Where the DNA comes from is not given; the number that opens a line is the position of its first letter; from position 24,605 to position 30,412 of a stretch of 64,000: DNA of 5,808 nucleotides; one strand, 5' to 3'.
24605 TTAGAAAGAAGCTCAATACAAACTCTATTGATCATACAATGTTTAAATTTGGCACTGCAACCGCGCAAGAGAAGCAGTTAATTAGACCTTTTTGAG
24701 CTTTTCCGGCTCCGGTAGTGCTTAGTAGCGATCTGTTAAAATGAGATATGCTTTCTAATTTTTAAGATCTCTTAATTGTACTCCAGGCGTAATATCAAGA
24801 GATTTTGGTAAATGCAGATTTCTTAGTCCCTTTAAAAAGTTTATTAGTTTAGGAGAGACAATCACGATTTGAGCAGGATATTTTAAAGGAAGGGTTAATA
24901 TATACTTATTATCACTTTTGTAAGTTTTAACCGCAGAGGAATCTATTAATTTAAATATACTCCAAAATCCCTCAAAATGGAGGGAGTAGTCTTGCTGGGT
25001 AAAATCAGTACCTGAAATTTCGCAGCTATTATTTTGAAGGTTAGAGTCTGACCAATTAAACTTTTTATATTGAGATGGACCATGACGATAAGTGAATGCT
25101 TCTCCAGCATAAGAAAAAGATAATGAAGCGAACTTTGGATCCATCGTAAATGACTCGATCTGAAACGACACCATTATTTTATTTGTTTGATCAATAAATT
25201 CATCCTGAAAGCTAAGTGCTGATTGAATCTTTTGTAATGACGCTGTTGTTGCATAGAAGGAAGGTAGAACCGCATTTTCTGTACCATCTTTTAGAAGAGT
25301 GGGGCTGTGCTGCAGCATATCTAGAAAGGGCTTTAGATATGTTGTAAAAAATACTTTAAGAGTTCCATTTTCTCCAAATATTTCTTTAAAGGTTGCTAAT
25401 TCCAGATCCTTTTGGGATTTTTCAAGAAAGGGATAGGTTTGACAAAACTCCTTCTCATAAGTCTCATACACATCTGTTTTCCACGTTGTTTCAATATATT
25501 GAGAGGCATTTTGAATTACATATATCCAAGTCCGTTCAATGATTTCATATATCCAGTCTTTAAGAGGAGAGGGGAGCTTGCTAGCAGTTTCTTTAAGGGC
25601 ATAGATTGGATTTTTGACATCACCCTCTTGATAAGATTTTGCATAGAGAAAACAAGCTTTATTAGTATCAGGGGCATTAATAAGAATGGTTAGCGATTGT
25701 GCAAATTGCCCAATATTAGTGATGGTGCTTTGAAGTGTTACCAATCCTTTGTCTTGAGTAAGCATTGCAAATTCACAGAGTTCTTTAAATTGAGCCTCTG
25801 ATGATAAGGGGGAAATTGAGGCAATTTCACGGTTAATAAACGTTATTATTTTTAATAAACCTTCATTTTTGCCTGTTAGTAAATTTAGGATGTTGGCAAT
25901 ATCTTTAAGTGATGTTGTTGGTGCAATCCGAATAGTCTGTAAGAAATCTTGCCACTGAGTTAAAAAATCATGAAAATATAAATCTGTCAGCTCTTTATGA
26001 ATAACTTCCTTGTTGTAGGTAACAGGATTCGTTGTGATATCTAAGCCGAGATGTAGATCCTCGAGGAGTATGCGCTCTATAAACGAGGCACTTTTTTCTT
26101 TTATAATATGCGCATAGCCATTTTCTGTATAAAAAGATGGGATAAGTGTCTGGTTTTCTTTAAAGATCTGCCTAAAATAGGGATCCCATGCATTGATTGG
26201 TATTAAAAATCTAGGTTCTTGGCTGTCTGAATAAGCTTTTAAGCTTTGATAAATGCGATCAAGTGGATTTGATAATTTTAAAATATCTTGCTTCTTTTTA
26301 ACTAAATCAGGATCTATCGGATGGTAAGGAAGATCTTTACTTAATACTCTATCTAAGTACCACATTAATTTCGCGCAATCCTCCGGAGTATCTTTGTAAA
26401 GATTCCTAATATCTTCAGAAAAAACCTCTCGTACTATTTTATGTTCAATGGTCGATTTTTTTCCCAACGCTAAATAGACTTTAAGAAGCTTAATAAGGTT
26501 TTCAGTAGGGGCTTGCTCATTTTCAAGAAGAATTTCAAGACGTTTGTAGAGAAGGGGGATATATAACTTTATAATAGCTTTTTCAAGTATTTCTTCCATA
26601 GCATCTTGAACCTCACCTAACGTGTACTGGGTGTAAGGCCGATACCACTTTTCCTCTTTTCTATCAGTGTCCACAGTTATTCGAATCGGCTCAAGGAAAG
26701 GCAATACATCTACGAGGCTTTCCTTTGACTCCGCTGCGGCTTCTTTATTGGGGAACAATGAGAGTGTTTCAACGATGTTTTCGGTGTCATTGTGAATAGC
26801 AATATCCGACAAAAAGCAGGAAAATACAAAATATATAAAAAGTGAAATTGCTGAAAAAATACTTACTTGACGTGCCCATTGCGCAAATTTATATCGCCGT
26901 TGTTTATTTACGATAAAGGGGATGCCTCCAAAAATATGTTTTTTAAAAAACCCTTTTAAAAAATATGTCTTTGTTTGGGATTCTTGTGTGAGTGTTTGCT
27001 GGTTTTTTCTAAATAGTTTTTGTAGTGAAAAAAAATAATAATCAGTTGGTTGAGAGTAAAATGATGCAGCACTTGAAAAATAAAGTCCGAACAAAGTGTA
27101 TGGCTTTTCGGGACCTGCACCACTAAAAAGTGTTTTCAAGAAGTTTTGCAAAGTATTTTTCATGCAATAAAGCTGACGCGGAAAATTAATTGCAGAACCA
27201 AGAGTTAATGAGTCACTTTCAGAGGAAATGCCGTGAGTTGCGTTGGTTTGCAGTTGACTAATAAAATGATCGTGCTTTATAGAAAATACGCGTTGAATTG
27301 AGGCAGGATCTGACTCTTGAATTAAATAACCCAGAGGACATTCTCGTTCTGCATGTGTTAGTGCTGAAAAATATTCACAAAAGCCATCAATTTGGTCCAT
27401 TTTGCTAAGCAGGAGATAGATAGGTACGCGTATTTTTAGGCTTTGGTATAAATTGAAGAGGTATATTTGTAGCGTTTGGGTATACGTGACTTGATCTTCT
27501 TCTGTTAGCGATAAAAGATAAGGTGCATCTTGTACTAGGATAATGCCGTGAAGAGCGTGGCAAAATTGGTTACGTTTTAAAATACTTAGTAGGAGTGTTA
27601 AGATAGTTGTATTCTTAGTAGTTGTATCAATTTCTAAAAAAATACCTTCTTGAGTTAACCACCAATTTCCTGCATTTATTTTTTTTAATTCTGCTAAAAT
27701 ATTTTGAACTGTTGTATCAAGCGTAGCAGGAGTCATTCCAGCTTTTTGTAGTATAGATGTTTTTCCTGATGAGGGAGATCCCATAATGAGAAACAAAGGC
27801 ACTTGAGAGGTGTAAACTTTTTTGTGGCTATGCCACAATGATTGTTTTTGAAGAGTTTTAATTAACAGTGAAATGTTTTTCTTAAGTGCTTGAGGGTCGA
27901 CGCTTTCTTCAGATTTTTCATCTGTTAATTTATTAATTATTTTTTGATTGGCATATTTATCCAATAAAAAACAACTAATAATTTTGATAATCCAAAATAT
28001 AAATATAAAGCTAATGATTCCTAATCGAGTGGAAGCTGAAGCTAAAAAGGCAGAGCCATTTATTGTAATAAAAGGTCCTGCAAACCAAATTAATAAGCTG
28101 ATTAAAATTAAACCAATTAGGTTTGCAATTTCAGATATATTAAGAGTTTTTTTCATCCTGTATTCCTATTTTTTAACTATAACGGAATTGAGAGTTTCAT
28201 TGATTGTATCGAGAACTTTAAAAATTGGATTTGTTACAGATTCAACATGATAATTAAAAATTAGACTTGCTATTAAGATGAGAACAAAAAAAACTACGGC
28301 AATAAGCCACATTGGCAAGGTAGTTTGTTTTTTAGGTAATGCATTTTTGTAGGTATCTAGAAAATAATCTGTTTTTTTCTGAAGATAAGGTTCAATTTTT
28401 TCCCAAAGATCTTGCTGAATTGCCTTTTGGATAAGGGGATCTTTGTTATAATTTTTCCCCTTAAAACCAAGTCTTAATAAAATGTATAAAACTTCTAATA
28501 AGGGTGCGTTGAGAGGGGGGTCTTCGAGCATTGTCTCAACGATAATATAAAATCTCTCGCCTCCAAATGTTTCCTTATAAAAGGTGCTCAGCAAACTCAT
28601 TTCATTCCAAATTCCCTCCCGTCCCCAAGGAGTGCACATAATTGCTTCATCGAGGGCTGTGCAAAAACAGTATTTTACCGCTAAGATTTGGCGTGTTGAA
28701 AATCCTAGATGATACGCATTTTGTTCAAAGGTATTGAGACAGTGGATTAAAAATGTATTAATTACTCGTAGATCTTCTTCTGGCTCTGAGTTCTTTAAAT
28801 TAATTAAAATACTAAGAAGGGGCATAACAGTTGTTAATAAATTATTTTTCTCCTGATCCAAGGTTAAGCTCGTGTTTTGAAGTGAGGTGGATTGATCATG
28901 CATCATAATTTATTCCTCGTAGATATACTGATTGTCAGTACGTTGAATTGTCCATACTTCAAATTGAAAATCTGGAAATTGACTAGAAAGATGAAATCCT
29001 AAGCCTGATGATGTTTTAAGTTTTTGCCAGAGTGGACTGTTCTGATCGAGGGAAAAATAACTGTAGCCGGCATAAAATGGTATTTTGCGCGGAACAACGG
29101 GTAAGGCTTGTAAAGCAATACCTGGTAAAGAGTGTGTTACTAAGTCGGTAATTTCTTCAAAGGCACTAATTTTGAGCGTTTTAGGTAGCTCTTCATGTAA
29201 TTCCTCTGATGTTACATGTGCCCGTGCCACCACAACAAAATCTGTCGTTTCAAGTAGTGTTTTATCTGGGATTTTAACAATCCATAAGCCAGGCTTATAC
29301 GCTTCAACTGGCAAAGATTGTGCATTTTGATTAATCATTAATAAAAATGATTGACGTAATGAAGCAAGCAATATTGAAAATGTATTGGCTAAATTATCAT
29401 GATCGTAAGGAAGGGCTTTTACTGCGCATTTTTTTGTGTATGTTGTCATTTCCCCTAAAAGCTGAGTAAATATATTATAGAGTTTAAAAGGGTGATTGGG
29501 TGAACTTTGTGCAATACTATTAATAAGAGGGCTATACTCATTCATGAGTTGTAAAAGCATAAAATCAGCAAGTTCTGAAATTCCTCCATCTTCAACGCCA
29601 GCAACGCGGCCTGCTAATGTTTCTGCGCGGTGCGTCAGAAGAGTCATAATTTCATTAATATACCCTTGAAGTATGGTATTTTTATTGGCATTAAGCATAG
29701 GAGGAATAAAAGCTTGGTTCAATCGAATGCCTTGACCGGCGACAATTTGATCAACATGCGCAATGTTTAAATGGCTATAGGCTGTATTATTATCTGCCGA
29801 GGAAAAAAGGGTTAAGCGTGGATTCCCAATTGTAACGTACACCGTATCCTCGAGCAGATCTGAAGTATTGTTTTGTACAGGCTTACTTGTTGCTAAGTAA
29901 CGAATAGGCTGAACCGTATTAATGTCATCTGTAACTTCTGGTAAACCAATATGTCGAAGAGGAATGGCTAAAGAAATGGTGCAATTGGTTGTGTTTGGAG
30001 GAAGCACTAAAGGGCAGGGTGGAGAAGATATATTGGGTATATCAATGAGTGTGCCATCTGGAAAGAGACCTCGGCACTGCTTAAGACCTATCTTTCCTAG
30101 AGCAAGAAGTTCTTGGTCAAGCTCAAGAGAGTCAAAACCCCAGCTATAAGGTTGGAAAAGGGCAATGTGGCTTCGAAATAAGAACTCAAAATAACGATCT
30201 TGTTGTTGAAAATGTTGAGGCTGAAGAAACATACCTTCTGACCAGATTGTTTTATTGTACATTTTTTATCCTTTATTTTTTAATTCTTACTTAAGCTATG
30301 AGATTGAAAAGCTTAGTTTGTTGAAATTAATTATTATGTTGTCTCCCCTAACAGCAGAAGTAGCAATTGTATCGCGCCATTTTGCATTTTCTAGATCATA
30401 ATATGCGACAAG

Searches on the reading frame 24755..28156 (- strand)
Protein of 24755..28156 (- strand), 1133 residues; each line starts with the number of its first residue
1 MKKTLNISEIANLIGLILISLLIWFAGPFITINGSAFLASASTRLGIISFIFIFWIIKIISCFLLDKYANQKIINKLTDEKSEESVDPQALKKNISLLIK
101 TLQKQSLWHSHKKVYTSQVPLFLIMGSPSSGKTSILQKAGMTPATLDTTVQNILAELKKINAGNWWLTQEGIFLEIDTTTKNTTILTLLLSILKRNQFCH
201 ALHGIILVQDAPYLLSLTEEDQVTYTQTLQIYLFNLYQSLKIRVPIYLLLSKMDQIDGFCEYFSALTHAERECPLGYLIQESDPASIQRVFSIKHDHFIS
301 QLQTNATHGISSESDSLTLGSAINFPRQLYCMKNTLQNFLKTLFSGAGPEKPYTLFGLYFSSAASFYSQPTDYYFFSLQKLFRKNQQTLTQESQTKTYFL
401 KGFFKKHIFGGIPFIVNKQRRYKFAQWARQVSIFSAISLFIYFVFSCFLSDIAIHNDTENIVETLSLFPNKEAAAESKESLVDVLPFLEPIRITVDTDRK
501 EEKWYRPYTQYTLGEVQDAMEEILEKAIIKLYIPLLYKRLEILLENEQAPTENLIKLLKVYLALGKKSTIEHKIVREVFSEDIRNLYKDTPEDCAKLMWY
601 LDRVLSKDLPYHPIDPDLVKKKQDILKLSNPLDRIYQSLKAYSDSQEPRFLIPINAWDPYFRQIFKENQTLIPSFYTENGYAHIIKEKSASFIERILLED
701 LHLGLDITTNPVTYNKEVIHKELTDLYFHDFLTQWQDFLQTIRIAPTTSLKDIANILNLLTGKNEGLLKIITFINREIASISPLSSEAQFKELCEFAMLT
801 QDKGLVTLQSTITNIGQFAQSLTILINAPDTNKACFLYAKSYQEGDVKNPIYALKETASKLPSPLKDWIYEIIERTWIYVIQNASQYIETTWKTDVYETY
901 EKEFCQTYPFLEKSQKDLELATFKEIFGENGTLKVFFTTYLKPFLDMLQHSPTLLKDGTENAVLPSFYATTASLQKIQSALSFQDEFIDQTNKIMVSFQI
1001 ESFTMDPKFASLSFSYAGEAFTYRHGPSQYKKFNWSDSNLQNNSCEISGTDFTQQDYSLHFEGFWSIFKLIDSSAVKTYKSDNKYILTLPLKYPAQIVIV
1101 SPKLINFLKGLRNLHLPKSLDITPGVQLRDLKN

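Call 45: search_protein_families(library=pfam, proteins=[window:24755-28156:-], max_evalue=0.00001)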
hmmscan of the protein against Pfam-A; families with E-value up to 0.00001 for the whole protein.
window:24755-28156:- (1133 aa): 3 families
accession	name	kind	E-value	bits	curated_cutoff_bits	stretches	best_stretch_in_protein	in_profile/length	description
PF06761.17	IcmF-related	-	5.1e-40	138.3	27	1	486-777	2-306/308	Intracellular multiplication and human macrophage-killing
PF14331.11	IcmF-related_N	-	1.2e-37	130.1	25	1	186-432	8-255/259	IcmF-related N-terminal domain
PF06744.18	IcmF_C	-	1.2e-14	54.8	26.7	1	998-1090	1-92/106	Type VI secretion protein IcmF C2-like domain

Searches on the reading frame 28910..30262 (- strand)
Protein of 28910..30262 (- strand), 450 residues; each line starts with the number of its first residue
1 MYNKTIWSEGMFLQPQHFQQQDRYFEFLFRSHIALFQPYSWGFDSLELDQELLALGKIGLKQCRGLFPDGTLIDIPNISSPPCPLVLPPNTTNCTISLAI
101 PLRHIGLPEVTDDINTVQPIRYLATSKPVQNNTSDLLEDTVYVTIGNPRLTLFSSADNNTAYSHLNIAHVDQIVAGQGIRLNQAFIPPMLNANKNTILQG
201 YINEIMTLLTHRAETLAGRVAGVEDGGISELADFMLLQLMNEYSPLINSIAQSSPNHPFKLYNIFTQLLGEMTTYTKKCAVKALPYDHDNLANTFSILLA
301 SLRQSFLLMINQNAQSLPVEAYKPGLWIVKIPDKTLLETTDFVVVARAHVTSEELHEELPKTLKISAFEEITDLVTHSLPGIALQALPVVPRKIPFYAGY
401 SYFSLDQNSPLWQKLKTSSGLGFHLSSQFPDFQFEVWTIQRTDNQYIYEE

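Call 45: search_protein_families(library=pfam, proteins=[window:28910-30262:-], max_evalue=0.00001)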
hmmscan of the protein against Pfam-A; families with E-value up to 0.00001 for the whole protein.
window:28910-30262:- (450 aa): 1 family
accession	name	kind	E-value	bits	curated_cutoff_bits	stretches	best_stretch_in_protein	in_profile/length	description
PF05936.17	T6SS_VasE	-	5.2e-122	408.2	23.4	1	17-439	1-429/429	Bacterial Type VI secretion, VC_A0110, EvfL, ImpJ, VasE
